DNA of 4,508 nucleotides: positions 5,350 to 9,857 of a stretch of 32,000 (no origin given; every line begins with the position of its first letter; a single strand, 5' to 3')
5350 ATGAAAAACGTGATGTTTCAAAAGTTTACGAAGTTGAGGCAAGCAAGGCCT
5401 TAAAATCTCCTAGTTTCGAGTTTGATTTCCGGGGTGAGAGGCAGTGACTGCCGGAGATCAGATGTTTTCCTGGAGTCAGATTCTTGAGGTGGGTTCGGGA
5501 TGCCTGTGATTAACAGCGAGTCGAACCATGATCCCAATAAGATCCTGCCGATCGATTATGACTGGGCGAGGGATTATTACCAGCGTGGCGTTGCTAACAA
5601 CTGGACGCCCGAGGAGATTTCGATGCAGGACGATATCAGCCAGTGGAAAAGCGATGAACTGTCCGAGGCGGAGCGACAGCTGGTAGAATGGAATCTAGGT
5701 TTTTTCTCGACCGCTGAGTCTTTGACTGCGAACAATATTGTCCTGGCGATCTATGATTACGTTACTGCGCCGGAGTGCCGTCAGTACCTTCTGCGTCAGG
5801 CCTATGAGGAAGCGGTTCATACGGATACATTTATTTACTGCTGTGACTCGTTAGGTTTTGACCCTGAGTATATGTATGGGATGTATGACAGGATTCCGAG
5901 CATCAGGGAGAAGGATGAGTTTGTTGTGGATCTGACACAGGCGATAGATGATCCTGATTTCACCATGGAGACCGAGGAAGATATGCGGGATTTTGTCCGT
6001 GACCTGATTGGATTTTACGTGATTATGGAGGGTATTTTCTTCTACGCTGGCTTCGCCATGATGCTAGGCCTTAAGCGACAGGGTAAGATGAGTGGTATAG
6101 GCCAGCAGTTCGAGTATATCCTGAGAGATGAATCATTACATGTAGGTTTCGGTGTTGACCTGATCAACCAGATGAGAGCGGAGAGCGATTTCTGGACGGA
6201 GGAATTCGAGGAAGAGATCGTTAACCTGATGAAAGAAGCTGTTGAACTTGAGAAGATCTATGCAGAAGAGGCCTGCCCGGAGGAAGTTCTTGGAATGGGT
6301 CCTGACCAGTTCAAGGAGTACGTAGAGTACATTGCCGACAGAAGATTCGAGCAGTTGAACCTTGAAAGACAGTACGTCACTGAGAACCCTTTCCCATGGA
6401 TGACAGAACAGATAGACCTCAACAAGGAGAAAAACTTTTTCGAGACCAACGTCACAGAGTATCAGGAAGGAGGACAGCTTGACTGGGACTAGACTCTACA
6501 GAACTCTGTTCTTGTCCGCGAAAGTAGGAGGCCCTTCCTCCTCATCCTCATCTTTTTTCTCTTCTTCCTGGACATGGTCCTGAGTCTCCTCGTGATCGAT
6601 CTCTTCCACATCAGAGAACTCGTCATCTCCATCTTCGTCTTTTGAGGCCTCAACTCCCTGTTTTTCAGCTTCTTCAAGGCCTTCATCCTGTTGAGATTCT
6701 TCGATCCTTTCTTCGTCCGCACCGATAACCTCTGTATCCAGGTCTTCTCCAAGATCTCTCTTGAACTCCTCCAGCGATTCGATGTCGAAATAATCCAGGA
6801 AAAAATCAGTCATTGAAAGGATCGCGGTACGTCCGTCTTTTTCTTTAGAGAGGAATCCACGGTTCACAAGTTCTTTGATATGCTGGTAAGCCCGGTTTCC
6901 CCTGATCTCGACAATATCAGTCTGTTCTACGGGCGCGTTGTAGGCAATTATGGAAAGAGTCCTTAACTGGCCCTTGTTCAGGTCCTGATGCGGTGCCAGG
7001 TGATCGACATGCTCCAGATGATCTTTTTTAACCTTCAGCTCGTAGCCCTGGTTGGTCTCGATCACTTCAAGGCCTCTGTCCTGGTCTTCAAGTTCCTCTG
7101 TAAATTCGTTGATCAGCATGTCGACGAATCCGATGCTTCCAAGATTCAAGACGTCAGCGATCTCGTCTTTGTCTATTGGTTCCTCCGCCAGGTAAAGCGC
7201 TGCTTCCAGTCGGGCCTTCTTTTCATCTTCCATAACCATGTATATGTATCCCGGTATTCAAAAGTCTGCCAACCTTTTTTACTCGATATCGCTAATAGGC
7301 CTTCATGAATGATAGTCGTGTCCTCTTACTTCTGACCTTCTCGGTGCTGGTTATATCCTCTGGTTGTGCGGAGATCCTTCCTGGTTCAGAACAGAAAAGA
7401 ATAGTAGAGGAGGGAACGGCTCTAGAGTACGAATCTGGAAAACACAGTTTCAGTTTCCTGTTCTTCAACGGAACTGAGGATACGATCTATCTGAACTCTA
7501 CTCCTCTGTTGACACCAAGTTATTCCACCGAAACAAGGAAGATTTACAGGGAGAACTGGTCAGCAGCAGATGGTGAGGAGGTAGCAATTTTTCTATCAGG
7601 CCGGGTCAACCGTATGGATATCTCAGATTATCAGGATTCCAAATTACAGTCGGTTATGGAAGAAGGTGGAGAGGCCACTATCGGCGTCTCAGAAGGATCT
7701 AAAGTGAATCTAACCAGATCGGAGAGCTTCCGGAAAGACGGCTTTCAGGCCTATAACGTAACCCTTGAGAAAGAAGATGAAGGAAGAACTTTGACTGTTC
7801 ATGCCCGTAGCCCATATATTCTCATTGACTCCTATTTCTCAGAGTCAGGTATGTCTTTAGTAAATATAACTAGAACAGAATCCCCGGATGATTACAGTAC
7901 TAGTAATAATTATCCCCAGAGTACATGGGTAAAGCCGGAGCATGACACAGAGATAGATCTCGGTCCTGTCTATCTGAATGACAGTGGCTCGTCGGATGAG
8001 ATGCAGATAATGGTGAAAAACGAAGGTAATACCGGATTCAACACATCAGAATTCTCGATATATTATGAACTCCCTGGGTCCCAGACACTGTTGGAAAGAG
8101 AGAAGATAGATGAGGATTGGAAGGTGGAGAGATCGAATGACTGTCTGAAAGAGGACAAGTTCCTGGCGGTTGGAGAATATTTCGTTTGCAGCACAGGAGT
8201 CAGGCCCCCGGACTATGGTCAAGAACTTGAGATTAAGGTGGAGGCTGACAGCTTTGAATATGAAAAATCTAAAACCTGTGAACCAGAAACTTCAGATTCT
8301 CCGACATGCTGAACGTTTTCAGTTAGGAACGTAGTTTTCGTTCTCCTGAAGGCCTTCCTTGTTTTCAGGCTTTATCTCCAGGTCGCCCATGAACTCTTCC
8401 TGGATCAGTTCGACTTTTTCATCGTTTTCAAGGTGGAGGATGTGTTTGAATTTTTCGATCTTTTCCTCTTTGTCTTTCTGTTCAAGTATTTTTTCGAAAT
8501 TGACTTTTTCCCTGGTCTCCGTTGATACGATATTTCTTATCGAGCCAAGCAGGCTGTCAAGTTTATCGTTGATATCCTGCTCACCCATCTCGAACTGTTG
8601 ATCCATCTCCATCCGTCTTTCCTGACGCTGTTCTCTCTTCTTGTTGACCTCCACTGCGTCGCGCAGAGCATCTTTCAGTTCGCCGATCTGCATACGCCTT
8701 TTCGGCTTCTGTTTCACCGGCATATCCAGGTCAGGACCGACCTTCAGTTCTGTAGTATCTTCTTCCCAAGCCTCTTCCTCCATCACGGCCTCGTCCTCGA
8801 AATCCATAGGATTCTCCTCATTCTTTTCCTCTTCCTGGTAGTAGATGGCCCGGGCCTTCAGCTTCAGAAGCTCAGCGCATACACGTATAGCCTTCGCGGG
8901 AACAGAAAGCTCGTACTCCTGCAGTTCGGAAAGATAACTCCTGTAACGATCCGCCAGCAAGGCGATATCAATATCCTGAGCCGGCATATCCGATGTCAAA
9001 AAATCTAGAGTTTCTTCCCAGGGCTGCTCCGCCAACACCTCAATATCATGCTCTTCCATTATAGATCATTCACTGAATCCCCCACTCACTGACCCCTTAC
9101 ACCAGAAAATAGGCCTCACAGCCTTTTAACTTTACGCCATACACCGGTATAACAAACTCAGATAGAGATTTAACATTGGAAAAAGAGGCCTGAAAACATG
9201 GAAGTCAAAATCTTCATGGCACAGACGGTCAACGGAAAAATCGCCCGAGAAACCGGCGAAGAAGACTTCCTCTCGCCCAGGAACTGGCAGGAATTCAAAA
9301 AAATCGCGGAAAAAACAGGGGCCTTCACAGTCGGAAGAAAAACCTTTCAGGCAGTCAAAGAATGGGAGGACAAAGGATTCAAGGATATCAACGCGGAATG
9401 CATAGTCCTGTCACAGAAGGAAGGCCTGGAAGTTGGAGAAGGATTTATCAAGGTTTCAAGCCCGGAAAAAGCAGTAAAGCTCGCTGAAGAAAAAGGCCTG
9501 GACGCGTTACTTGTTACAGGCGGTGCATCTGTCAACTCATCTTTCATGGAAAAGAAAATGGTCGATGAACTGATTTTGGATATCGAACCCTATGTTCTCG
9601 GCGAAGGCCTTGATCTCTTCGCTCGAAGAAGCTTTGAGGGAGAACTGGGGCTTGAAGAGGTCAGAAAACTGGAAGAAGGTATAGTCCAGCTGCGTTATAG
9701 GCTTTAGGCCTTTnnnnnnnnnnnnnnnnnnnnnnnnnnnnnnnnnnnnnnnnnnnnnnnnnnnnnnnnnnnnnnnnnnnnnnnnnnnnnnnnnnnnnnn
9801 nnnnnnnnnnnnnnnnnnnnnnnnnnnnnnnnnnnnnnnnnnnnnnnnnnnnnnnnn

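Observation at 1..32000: AGGCCT behaves as a highly iterated palindrome across the whole window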

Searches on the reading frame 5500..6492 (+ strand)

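Call 6: search_protein_families(library=pfam, proteins=[window:5500-6492:+])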
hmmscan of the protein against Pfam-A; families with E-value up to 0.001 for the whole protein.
window:5500-6492:+ (330 aa): 1 family
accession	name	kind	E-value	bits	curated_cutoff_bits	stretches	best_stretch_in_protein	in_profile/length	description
PF00268.27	Ribonuc_red_sm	-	1.1e-87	294.4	33.6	1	13-297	2-281/281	Ribonucleotide reductase, small chain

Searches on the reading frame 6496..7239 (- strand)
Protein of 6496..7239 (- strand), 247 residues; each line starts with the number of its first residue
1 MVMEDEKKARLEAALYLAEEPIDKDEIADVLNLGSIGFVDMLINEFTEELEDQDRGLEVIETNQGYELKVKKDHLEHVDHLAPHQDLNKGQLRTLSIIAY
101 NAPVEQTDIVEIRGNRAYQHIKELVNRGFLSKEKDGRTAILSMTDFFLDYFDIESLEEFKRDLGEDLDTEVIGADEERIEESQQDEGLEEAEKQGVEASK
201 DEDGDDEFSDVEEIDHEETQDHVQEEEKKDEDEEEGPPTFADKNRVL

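Call 6: search_protein_families(library=pfam, proteins=[window:6496-7239:-])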
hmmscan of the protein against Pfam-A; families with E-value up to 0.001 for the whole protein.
window:6496-7239:- (247 aa): 1 family
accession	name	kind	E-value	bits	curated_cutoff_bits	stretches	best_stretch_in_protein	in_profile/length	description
PF04079.22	SMC_ScpB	-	1.1e-38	132.7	27.4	1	10-160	2-158/160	Segregation and condensation complex subunit ScpB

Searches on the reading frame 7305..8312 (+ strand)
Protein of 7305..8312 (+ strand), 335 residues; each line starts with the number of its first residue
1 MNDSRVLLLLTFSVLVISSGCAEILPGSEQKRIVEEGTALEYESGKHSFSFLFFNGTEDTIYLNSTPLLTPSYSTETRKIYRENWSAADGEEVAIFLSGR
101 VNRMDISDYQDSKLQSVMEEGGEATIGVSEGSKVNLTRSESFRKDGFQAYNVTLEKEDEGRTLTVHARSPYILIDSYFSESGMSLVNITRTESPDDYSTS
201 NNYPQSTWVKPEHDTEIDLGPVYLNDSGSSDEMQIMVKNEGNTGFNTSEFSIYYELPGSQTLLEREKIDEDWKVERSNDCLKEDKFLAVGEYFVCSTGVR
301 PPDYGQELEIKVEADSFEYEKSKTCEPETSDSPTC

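Call 6: search_protein_families(library=pfam, proteins=[window:7305-8312:+])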
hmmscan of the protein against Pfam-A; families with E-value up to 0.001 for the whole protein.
window:7305-8312:+ (335 aa): 0 families

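Call 13: search_protein_families(library=pfam, proteins=[window:7305-8312:+])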
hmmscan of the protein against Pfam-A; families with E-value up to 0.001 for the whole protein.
window:7305-8312:+ (335 aa): 0 families

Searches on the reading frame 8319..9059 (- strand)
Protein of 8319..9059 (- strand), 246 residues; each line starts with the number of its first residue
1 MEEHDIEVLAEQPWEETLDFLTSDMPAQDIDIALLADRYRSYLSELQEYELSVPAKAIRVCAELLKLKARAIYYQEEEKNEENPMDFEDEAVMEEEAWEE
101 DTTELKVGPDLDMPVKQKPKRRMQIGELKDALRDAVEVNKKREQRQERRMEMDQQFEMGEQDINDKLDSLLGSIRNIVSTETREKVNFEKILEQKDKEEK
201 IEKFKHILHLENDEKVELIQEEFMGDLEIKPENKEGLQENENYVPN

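Call 6: search_protein_families(library=pfam, proteins=[window:8319-9059:-])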
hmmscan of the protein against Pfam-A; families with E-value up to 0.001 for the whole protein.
window:8319-9059:- (246 aa): 1 family
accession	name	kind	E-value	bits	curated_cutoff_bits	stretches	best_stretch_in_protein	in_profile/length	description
PF02616.19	SMC_ScpA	-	7.1e-11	43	24.6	1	136-229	135-229/232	Segregation and condensation protein ScpA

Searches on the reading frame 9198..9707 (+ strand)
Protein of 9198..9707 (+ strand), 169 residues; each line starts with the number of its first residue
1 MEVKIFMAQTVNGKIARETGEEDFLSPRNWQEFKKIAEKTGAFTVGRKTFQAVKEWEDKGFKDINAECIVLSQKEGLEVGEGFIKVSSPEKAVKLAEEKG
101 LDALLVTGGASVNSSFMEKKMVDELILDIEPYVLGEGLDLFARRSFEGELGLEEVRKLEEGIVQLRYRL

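Call 6: search_protein_families(library=pfam, proteins=[window:9198-9707:+])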
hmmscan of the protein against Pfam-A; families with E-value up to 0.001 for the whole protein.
window:9198-9707:+ (169 aa): 2 families
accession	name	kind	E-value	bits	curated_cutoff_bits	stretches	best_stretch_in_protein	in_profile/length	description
PF01872.23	RibD_C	-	1.7e-17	64.4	24.1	1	3-163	3-196/197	RibD C-terminal domain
PF00186.24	DHFR_1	-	5.8e-06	26.5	25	1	6-119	5-107/159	Dihydrofolate reductase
